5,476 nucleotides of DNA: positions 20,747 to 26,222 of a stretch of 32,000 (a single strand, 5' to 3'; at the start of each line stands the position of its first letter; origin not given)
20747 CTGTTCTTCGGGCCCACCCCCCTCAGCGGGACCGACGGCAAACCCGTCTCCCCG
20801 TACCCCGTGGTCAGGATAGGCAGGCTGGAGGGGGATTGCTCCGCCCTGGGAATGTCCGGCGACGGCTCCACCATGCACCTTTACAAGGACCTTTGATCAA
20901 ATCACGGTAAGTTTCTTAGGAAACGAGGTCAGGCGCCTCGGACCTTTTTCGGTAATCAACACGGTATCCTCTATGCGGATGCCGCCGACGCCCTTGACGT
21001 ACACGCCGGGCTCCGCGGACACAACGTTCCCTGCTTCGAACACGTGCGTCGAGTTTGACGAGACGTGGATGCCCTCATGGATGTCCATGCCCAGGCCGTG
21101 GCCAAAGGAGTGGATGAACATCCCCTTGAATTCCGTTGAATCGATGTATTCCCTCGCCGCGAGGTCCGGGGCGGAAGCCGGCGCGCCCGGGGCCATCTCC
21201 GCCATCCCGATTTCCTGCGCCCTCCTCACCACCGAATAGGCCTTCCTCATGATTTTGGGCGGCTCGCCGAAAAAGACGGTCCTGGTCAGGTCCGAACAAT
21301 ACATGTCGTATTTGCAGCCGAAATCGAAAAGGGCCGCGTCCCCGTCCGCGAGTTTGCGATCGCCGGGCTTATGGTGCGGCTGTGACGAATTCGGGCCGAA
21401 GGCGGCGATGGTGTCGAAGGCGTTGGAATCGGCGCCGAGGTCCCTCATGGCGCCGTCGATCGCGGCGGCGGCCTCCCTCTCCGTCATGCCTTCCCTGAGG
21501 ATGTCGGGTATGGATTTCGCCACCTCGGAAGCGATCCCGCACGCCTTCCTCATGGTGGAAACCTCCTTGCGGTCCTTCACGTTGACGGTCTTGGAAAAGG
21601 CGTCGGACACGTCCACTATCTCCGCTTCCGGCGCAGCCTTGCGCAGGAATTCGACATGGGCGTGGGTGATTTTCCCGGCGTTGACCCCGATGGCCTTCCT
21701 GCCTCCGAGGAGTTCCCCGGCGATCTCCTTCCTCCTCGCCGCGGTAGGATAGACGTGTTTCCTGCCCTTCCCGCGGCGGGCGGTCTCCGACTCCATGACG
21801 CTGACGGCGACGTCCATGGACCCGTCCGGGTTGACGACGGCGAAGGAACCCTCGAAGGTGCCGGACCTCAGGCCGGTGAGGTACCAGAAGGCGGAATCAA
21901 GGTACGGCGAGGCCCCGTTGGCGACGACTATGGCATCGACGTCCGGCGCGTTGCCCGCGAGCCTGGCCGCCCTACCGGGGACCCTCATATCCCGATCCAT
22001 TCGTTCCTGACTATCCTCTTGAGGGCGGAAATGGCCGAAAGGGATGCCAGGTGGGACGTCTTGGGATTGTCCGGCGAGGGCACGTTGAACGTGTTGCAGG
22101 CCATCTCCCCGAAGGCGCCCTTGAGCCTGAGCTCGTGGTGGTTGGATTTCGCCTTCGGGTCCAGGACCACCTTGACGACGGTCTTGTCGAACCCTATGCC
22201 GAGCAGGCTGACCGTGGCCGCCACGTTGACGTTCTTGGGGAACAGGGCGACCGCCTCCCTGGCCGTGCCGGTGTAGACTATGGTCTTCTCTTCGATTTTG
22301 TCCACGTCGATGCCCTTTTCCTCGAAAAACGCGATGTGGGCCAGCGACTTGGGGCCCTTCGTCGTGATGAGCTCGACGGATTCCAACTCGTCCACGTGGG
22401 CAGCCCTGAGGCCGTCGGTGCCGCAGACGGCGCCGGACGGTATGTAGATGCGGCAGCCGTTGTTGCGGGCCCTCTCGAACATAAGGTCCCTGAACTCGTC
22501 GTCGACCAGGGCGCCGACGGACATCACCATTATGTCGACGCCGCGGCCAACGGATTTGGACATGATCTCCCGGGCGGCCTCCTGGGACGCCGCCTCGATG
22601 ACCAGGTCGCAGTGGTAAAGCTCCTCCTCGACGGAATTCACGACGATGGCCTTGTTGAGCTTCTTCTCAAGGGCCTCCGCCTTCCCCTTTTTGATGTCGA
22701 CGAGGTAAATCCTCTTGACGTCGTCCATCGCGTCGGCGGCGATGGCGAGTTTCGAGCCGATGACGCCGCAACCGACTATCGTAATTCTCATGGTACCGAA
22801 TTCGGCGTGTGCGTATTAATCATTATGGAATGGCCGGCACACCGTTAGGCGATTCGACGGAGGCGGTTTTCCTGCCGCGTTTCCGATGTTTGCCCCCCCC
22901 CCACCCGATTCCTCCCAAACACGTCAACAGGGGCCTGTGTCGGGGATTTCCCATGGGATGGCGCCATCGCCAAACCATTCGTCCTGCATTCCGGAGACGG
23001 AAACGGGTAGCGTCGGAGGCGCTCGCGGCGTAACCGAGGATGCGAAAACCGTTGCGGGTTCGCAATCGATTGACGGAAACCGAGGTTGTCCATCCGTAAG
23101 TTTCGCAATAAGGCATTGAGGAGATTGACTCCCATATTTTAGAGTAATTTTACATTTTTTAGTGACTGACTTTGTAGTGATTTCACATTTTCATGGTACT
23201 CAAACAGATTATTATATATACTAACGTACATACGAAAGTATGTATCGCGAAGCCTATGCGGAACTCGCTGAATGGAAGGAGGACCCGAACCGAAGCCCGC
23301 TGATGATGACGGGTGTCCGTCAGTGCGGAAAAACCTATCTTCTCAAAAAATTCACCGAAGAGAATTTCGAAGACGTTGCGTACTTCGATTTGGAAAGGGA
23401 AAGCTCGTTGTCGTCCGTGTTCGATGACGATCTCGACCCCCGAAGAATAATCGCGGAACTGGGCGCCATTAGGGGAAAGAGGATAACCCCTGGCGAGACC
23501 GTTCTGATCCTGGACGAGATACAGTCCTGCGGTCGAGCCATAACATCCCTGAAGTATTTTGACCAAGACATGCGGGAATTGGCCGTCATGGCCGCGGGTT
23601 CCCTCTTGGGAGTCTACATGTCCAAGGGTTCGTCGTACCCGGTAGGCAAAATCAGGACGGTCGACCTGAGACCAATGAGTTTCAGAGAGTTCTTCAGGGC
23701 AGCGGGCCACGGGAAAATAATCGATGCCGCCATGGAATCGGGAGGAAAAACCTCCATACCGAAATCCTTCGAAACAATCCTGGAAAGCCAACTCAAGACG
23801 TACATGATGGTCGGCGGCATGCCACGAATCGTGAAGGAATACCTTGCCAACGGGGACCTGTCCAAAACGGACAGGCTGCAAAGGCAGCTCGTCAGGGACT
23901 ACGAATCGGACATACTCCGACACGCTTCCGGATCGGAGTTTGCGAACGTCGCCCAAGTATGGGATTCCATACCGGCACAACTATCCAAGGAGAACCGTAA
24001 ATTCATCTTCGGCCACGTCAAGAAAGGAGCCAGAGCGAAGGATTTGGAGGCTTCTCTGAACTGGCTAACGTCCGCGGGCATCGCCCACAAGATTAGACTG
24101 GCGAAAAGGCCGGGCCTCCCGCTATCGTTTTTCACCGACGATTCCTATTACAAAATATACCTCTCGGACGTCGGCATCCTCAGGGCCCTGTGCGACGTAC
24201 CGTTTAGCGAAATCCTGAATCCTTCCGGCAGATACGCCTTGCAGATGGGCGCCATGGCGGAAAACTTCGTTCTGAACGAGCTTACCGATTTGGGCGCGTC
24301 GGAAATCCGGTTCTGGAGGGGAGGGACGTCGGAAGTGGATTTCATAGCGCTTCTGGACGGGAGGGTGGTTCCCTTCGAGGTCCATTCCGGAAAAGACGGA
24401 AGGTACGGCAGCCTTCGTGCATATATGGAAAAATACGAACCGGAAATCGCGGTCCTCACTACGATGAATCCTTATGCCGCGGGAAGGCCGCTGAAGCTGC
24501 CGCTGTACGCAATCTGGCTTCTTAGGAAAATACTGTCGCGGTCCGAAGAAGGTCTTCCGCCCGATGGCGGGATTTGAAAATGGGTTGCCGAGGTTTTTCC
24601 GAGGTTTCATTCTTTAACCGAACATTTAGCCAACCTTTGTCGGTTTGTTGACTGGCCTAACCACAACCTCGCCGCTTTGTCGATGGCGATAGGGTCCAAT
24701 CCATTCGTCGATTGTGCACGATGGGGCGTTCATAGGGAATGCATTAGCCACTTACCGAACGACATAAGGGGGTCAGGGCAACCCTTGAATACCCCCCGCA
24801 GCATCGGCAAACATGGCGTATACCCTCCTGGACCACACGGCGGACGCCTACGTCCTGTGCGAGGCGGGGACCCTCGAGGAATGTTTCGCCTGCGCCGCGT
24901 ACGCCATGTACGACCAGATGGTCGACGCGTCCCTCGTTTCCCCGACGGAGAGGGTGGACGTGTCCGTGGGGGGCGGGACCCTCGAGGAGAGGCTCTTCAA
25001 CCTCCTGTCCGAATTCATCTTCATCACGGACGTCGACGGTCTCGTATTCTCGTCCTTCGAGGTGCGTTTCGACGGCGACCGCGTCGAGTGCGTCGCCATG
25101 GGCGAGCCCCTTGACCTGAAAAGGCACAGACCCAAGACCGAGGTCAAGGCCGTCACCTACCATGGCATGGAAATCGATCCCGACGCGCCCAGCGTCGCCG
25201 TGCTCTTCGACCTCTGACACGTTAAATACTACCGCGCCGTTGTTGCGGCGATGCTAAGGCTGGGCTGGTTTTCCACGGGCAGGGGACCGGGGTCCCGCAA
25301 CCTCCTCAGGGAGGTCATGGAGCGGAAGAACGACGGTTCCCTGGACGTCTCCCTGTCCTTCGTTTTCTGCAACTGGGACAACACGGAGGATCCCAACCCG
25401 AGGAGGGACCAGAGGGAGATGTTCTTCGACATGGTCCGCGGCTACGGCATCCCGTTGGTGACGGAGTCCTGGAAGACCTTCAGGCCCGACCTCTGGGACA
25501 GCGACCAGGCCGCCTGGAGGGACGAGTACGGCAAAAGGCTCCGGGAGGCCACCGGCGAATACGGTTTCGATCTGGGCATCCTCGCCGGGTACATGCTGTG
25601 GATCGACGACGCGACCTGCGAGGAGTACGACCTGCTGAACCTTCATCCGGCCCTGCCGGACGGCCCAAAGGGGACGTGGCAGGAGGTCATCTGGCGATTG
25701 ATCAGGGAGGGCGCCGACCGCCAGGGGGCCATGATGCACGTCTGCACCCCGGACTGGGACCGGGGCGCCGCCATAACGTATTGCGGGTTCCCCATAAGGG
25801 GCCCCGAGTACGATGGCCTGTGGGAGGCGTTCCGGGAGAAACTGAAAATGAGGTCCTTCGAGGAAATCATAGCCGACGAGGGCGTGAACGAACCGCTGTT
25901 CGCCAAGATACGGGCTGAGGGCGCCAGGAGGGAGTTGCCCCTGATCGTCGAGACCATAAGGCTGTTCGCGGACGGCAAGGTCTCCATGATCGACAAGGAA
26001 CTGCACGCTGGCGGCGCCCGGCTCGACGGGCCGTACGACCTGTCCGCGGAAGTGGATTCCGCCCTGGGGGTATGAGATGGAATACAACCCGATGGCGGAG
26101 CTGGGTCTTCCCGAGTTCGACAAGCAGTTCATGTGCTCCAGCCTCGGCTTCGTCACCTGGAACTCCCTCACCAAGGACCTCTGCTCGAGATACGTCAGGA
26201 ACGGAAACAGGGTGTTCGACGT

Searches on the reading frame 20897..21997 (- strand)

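Call 59: search_protein_families(library=pfam, proteins=[window:20897-21997:-], max_evalue=0.0001)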
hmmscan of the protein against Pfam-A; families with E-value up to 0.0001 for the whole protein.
window:20897-21997:- (366 aa): 2 families
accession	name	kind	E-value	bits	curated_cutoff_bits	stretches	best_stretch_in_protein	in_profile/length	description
PF00557.29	Peptidase_M24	-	1.6e-65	221.2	23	1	148-350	2-208/208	Metallopeptidase family M24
PF01321.24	Creatinase_N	-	1.6e-06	29.1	22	1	19-134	13-122/128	Creatinase/Prolidase N-terminal domain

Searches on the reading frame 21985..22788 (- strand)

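Call 59: search_protein_families(library=pfam, proteins=[window:21985-22788:-], max_evalue=0.0001)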
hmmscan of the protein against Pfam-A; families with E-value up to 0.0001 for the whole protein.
window:21985-22788:- (267 aa): 3 families
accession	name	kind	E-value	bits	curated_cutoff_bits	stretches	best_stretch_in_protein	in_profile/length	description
PF01958.23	Asp_DH_C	-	3.4e-34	117.4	27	1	166-253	2-89/89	Aspartate dehydrogenase, C-terminal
PF03447.22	NAD_binding_3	-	8.8e-17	62.3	24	1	6-117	1-116/116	Homoserine dehydrogenase, NAD binding domain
PF02423.21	OCD_Mu_crystall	-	1.5e-06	27.9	24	1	2-172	132-307/314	Ornithine cyclodeaminase/mu-crystallin family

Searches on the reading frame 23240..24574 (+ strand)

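Call 60: search_protein_families(library=pfam, proteins=[window:23240-24574:+], max_evalue=0.0001)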
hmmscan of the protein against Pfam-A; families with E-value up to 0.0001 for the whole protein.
window:23240-24574:+ (445 aa): 3 families
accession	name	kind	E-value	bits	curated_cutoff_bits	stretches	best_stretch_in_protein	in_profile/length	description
PF13635.12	DUF4143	-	2.2e-26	93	28.1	1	222-383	1-159/160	Domain of unknown function (DUF4143)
PF13173.12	AAA_14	-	1e-24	87.4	27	1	18-151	2-128/129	AAA domain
PF01637.24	ATPase_2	-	2.3e-05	24.8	33.2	0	7-62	9-67/225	ATPase domain predominantly from Archaea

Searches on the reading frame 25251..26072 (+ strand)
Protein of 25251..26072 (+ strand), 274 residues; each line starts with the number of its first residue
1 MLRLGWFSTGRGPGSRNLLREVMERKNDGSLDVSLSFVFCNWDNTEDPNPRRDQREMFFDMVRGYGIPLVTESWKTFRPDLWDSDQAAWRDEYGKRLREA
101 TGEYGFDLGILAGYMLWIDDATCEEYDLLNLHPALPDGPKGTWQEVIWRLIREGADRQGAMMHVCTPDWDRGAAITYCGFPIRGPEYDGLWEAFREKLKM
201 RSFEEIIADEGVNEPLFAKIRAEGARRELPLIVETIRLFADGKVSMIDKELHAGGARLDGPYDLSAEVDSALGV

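Call 60: search_protein_families(library=pfam, proteins=[window:25251-26072:+], max_evalue=0.0001)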
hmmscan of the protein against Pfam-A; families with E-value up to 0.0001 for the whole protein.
window:25251-26072:+ (274 aa): 1 family
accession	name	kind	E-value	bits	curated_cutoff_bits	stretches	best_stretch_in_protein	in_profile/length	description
PF00551.24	Formyl_trans_N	-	2.6e-09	37.5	26.1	1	16-176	11-150/181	Formyl transferase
